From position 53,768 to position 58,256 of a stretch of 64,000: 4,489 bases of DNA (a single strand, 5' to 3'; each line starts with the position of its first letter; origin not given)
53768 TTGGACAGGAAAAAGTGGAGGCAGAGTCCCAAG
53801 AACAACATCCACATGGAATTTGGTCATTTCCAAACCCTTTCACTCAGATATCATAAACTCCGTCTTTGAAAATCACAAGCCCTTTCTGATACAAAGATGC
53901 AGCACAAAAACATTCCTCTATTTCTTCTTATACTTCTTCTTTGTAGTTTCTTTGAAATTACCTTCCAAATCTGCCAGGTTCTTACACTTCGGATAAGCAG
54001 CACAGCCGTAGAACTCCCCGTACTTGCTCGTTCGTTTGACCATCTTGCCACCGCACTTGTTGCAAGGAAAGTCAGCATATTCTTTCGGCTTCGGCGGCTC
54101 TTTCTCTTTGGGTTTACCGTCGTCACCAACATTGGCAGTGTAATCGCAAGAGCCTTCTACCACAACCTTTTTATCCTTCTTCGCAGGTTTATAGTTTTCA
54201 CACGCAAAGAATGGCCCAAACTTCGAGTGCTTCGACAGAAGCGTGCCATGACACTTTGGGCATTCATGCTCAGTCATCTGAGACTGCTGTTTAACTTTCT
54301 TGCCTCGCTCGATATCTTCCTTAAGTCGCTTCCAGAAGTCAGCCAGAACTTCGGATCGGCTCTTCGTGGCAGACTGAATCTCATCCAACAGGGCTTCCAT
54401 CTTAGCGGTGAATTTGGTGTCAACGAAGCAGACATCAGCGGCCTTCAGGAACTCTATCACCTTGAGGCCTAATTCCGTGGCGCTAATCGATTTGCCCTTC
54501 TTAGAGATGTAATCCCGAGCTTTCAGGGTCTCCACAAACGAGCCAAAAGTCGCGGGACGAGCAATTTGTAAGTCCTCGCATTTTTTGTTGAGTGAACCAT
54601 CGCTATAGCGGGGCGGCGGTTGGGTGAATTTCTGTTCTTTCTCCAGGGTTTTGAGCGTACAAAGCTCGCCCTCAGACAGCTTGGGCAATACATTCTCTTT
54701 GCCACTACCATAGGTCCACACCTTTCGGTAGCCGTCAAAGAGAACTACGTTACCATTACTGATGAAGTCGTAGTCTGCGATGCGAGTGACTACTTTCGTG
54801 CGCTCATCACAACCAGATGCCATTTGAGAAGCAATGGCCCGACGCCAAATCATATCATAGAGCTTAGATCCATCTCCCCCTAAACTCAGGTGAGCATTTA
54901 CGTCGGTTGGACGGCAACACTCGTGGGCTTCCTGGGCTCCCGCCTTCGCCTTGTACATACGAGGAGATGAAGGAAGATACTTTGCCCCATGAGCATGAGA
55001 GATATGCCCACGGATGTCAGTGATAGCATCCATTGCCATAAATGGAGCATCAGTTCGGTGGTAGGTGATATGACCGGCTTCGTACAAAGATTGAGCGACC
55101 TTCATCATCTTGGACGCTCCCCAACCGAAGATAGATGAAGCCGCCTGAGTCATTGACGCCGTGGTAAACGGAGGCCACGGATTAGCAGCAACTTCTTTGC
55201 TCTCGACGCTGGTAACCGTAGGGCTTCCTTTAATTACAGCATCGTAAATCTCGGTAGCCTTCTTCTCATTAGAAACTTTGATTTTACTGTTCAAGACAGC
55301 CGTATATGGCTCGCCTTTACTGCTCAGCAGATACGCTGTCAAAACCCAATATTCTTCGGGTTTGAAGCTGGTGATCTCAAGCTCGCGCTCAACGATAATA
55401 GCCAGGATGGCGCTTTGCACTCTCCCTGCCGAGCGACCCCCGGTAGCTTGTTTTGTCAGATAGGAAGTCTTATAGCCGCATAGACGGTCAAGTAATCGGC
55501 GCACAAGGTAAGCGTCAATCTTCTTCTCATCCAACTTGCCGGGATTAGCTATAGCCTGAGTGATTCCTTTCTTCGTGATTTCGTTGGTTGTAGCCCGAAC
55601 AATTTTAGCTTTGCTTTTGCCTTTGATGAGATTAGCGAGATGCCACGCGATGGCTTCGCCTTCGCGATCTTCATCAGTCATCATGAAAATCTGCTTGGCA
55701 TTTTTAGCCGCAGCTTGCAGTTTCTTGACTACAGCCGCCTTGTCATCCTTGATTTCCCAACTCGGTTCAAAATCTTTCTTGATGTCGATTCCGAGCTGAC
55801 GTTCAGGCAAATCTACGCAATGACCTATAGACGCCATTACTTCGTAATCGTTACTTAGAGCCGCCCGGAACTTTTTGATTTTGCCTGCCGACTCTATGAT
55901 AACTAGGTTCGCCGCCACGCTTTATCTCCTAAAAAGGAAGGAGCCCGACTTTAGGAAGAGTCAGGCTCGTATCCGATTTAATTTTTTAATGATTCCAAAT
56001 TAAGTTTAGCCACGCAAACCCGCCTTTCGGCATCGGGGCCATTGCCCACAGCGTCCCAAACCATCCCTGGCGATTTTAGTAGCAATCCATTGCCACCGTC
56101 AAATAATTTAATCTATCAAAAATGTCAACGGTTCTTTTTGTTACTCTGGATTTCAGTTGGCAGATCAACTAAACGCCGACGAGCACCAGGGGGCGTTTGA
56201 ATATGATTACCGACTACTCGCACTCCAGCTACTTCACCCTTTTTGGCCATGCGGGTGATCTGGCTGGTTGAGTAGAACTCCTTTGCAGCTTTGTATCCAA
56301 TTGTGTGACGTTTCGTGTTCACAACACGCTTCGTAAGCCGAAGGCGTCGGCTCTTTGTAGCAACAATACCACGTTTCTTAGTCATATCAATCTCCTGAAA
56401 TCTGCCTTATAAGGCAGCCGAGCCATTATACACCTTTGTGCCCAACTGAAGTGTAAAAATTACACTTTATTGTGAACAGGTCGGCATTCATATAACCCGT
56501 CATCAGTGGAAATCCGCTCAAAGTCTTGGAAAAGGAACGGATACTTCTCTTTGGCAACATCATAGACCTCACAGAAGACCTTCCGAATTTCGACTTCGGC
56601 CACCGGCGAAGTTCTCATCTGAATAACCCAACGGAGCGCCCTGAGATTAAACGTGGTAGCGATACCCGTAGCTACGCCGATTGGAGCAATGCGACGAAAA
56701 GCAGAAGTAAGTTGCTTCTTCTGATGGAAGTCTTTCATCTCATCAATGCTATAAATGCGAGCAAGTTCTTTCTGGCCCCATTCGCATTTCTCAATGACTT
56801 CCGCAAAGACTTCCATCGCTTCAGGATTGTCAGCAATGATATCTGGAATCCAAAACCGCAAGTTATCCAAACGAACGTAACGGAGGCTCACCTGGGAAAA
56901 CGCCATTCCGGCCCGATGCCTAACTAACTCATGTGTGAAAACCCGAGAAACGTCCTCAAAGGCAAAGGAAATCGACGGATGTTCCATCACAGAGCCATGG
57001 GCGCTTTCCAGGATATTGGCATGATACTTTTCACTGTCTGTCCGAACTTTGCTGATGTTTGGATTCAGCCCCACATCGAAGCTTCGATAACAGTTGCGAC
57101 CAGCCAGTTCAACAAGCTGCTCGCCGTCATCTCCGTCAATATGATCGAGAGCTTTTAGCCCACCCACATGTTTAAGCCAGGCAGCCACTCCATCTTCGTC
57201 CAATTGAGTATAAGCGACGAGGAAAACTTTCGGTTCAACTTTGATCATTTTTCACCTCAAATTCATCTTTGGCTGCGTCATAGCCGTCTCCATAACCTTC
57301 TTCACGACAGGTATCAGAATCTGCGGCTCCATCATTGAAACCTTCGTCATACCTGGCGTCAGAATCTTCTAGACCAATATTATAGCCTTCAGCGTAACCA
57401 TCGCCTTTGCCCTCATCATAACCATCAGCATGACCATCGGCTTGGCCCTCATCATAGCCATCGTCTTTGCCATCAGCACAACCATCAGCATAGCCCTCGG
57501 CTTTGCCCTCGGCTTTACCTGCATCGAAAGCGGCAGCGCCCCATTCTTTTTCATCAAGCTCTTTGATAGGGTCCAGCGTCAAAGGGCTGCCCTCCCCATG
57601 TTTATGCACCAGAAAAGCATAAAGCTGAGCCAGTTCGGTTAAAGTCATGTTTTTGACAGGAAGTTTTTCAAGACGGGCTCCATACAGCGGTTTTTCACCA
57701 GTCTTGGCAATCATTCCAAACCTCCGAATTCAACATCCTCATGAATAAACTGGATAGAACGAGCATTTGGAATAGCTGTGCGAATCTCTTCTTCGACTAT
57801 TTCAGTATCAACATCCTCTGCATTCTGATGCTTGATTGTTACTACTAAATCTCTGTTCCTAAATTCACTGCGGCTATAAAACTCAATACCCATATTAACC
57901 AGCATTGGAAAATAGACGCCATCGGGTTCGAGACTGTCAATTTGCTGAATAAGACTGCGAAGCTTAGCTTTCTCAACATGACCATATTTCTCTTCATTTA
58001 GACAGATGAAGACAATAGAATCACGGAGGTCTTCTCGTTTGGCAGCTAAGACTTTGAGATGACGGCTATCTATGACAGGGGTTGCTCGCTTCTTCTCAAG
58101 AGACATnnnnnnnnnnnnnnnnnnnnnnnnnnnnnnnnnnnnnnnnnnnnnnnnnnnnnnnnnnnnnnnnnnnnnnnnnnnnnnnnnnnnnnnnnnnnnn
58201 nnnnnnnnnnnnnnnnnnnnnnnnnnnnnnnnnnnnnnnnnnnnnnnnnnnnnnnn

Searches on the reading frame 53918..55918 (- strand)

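Call 10: search_protein_families(library=phrogs, proteins=[window:53918-55918:-], max_evalue=0.001)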
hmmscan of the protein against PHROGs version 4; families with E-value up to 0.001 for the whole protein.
window:53918-55918:- (666 aa): 3 families
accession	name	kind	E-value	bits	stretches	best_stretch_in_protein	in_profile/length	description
phrog_13226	-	unknown function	1.8e-127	427.8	1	4-647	3-712/726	-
phrog_21557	-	unknown function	7e-07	30.1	1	619-647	217-246/249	-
phrog_29825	-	unknown function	9.9e-06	26.3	0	549-577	186-214/277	-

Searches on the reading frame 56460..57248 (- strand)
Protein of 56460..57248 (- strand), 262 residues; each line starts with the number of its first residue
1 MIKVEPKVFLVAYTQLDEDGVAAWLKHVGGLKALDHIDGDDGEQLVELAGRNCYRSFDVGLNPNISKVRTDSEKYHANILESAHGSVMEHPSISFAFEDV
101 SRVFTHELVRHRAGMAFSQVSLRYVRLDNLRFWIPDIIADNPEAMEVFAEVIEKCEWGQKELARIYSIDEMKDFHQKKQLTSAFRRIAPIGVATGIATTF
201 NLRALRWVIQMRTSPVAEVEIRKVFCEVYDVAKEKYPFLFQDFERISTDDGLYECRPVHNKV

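Call 9: search_protein_families(library=pfam, proteins=[window:56460-57248:-], max_evalue=0.01)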
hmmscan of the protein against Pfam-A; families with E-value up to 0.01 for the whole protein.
window:56460-57248:- (262 aa): 1 family
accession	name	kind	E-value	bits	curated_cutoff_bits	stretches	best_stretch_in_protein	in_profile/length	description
PF02511.20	Thy1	-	3.9e-39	134.8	24.8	1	40-237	7-190/191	Thymidylate synthase complementing protein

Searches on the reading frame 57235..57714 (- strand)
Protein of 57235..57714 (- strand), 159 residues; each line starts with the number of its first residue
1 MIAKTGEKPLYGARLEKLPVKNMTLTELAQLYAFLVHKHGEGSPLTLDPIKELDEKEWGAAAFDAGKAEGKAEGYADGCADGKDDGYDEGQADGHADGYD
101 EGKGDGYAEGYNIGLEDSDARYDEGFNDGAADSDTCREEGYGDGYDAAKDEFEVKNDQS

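Call 9: search_protein_families(library=pfam, proteins=[window:57235-57714:-], max_evalue=0.01)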
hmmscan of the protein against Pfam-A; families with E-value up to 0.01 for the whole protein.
window:57235-57714:- (159 aa): 1 family
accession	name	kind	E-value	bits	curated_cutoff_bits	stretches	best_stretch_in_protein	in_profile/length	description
PF09811.14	Yae1_N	-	5.8e-05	23.1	27.5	1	86-116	1-31/39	Essential protein Yae1, N terminal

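Call 10: search_protein_families(library=phrogs, proteins=[window:57235-57714:-], max_evalue=0.001)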
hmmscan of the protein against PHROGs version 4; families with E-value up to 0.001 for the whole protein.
window:57235-57714:- (159 aa): 1 family
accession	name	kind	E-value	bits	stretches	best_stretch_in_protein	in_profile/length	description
phrog_4785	-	unknown function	1.5e-06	29.6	0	62-102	42-82/94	-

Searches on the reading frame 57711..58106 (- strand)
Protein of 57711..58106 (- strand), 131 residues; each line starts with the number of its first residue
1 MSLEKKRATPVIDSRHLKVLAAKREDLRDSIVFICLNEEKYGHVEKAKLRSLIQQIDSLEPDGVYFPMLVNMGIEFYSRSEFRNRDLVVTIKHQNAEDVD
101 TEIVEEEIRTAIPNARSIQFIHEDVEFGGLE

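Call 9: search_protein_families(library=pfam, proteins=[window:57711-58106:-], max_evalue=0.01)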
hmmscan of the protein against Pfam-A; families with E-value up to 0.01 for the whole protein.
window:57711-58106:- (131 aa): 0 families

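Call 10: search_protein_families(library=phrogs, proteins=[window:57711-58106:-], max_evalue=0.001)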
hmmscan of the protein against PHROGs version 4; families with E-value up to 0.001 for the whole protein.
window:57711-58106:- (131 aa): 0 families

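Call 71: search_protein_families(library=padloc, proteins=[window:57711-58106:-], max_evalue=0.001)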
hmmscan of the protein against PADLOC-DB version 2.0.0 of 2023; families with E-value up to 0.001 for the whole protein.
window:57711-58106:- (131 aa): 0 families
